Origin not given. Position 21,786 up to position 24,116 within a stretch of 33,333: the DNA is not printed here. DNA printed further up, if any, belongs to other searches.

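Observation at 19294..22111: AT-rich 2.5-kb cassette inserted in the 5' end of the yyaL-like gene with a Campbell-type duplication and no recombinase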

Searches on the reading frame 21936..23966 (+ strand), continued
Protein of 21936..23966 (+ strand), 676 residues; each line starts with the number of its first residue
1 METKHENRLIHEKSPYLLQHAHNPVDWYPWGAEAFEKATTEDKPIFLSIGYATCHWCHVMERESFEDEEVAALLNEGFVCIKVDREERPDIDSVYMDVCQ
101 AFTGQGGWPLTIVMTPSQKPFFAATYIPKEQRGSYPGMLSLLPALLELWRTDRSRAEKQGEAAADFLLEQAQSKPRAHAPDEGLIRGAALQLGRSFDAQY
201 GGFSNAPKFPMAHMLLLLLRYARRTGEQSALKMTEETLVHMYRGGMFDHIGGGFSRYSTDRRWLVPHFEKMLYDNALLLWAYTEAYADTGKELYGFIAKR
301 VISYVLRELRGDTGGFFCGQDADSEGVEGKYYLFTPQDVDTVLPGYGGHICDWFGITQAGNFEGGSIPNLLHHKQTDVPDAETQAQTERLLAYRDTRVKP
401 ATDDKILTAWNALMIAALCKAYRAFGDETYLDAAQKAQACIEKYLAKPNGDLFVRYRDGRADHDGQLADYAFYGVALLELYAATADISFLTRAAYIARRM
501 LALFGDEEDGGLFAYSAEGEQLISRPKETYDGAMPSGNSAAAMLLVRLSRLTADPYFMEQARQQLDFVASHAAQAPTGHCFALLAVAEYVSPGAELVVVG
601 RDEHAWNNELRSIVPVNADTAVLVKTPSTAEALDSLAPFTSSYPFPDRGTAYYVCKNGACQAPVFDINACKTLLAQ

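Call 33: find_encoding_contigs(protein=P0002, flank=10000, max_places=4)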
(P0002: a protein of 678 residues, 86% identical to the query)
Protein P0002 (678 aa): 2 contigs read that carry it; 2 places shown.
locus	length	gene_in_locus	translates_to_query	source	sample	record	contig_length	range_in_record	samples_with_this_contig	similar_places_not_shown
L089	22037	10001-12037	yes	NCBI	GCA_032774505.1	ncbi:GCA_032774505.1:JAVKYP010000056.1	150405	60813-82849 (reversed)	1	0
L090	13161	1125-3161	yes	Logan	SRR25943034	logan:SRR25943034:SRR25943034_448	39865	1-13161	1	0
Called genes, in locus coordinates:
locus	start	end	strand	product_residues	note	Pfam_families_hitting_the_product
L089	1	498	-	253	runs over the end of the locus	PF02654:CobS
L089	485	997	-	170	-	PF02283:CobU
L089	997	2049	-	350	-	PF02277:DBI_PRT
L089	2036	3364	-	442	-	PF01656:CbiA, PF13500:AAA_26 (faint), PF07685:GATase_3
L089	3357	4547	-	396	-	PF00590:TP_methylase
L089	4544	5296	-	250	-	PF02571:CbiJ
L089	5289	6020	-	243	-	PF00590:TP_methylase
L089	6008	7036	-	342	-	PF11760:CbiG_N, PF11761:CbiG_mid (weak), PF01890:CbiG_C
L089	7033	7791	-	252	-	PF00590:TP_methylase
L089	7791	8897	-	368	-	PF01888:CbiD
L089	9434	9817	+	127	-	-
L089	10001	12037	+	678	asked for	PF03190:Thioredox_DsbH, PF13899:Thioredoxin_7, PF07221:GlcNAc_2-epim (faint)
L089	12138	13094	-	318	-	PF00583:Acetyltransf_1, PF13673:Acetyltransf_10, PF13508:Acetyltransf_7, PF13302:Acetyltransf_3, PF13420:Acetyltransf_4 (weak), PF00583:Acetyltransf_1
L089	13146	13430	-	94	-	PF06961:DUF1294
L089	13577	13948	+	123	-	PF07411:DUF1508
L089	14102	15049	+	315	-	PF01625:PMSR, PF01641:SelR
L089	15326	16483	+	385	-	PF13400:Tad, PF23981:DUF7305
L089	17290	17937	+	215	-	PF01478:Peptidase_A24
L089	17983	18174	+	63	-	PF04964:Flp_Fap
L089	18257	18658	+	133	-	PF07811:TadE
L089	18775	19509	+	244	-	PF08666:SAF (weak), PF16976:RcpC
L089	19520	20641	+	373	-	PF00142:Fer4_NifH (weak), PF01656:CbiA, PF02374:ArsA_ATPase (faint), PF06564:CBP_BcsQ (weak), PF09140:MipZ, PF10609:ParA, PF13614:AAA_31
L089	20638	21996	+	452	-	PF00437:T2SSE, PF27713:UCP018868 (weak)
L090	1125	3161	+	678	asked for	PF03190:Thioredox_DsbH, PF13899:Thioredoxin_7, PF07221:GlcNAc_2-epim (faint)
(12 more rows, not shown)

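Call 59: list_cluster_members(proteins=[window:21936-23966:+, P0001, P0002, window:19294-19482:+])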
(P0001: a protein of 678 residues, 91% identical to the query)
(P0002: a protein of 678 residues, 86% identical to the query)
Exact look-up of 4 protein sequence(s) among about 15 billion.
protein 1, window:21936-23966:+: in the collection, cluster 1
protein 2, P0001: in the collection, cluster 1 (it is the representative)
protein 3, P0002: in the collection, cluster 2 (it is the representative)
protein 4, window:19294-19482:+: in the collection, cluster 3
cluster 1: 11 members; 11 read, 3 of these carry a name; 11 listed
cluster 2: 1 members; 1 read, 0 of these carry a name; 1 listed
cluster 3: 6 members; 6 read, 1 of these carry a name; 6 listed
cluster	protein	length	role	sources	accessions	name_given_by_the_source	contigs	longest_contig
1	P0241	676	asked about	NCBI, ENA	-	-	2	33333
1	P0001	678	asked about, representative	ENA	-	-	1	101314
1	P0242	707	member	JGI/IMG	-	uncharacterized protein YyaL (SSP411 family)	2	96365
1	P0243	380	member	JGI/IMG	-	uncharacterized protein YyaL (SSP411 family)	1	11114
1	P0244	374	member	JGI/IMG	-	uncharacterized protein YyaL (SSP411 family)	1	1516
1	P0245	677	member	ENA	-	-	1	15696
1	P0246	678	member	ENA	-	-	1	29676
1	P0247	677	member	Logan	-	-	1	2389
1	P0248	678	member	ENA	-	-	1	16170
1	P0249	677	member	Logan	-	-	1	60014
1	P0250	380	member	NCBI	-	-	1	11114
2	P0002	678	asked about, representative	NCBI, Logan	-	-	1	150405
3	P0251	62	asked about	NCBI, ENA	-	-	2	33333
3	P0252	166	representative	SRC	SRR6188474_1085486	-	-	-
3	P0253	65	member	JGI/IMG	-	hypothetical protein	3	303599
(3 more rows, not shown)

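Call 61: find_encoding_contigs(protein=P0245, flank=10000, max_places=4)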
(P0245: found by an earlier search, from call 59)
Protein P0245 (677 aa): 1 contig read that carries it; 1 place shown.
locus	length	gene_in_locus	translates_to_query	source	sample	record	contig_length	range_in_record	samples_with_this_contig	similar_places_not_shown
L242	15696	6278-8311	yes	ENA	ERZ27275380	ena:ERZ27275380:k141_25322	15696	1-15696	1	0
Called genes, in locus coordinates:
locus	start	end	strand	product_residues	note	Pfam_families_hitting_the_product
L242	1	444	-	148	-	?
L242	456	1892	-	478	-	PF01266:DAO, PF01494:FAD_binding_3 (faint), PF07992:Pyr_redox_2 (weak), PF13450:NAD_binding_8 (weak), PF04324:Fer2_BFD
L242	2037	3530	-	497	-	PF00370:FGGY_N, PF02782:FGGY_C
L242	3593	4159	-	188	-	PF04309:G3P_antiterm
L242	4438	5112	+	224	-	PF21948:LplA-B_cat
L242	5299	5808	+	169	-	-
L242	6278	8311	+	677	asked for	PF03190:Thioredox_DsbH, PF13899:Thioredoxin_7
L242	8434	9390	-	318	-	PF00583:Acetyltransf_1, PF13673:Acetyltransf_10, PF13420:Acetyltransf_4 (faint), PF13508:Acetyltransf_7 (weak), PF00583:Acetyltransf_1, PF13302:Acetyltransf_3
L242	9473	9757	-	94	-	PF06961:DUF1294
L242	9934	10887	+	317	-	PF01625:PMSR, PF01641:SelR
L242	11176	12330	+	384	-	PF13400:Tad, PF23981:DUF7305 (weak)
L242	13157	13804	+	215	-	PF01478:Peptidase_A24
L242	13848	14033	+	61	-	PF04964:Flp_Fap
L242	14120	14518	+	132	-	PF07811:TadE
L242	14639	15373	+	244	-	PF16976:RcpC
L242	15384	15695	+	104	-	?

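Call 69: search_protein_families(library=pfam, proteins=[L085:2423-3931:+, L088:9307-9819:-, L089:9434-9817:+, L242:5299-5808:+], max_evalue=0.001)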
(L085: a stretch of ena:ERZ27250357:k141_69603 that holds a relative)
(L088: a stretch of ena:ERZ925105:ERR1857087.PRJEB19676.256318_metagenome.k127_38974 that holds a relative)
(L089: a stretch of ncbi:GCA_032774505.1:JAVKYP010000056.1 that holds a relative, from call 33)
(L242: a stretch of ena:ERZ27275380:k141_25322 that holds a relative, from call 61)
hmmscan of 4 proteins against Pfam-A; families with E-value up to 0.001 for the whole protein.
L085:2423-3931:+ (502 aa): 3 families
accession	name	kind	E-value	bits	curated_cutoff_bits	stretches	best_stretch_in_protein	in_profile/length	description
PF00239.26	Resolvase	-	1.2e-17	64.8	23.3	1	10-154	2-145/145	Resolvase, N terminal domain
PF07508.19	Recombinase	-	8.6e-13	48.9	21.1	1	183-292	3-102/102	Recombinase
PF13408.12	Zn_ribbon_recom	-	7.9e-08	33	25.3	1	306-362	2-57/58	Recombinase zinc beta ribbon domain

L088:9307-9819:- (170 aa): 3 families
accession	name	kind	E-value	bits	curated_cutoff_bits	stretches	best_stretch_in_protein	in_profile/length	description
PF02915.23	Rubrerythrin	-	6.3e-11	43.3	22.8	1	109-164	2-59/137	Rubrerythrin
PF22277.2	EncFtn-like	-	5e-07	29.9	27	1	18-83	16-81/85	EncFtn-like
PF03232.19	COQ7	-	0.00019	21.5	23.5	0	108-160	5-58/169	Ubiquinone biosynthesis protein COQ7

L089:9434-9817:+ (127 aa): 0 families

L242:5299-5808:+ (169 aa): 0 families

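Call 73: search_dna_similar(query=L085:2423-3931:+, collection=phages, mode=protein, max_rows=25)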
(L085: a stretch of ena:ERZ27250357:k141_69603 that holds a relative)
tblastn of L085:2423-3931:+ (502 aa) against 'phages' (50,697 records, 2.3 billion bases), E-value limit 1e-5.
Records with a match: 565; places in all: 584; records where one place covers at least 80% of the query: 27.
Best place of each record, by identity: <60% 565.
By first word of the organism name: Streptococcus 102; Staphylococcus 88; Mycobacterium 86; Arthrobacter 39; Rhodococcus 35; Bacteriophage 34; Bacillus 29; Paenibacillus 21; Clostridium 16; Gordonia 13; and 39 more.
By host as written in the record: Mycobacterium smegmatis mc2 155 63; - 55; Staphylococcus aureus 32; Rhodococcus erythropolis RIA 643 28; Arthrobacter globiformis B-2979 25; Mycobacterium smegmatis mc#155 13; Mycolicibacterium aichiense 12; Streptococcus suis 11; and 201 more.
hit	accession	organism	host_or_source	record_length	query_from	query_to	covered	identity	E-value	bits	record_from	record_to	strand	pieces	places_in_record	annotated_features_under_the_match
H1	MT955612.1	Staphylococcus phage SPbeta-like 2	Staphylococcus haemolyticus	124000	5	501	99%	32.9%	8e-55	204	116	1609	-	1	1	recombinase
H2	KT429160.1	Staphylococcus phage SPbeta-like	Staphylococcus epidermidis 36-1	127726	5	501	99%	32.9%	8e-55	204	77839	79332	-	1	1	recombinase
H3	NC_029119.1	Staphylococcus phage SPbeta-like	Staphylococcus epidermidis 36-1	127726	5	501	99%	32.9%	8e-55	204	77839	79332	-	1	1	integrase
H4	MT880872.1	Staphylococcus phage PhiSepi-HH3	Staphylococcus epidermidis HD21-2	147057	5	501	99%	32.9%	8e-55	204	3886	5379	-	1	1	hypothetical protein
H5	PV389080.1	Mammaliicoccus phage phi127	Mammaliicoccus sciuri Dog127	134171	1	494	98%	29.9%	2e-48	186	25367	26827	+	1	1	integrase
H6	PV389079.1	Mammaliicoccus phage phi116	Mammaliicoccus sciuri Dog116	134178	1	494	98%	29.9%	2e-48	186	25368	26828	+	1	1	integrase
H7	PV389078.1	Mammaliicoccus phage phi36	Mammaliicoccus sciuri Dog036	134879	1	494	98%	29.0%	7e-48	184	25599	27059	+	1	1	integrase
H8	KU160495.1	Exiguobacterium phage vB_EauS-123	Exiguobacterium aurantiacum DSM 29719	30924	9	493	97%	28.7%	1e-40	162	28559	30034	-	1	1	putative recombinase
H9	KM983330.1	Clostridium phage phiCT19406A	Clostridium tetani ATCC 19406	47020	9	499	98%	26.4%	3e-37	152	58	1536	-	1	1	serine recombinase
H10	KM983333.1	Clostridium phage phiCTC2A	Clostridium tetani C2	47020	9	499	98%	26.4%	3e-37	152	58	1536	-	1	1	serine recombinase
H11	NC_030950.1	Clostridium phage phiCT19406A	Clostridium tetani ATCC 19406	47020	9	499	98%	26.4%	3e-37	152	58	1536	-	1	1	integrase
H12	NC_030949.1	Clostridium phage phiCTC2A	Clostridium tetani C2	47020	9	499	98%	26.4%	3e-37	152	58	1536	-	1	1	integrase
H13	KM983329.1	Clostridium phage phiCT9441A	Clostridium tetani ATCC 9441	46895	9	499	98%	26.4%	2e-36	149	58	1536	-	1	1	serine recombinase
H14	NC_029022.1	Clostridium phage phiCT9441A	Clostridium tetani ATCC 9441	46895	9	499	98%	26.4%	2e-36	149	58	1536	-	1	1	integrase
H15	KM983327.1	Clostridium phage phiCT453A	Clostridium tetani ATCC 453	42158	12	499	97%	26.6%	7e-37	151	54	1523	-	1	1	serine recombinase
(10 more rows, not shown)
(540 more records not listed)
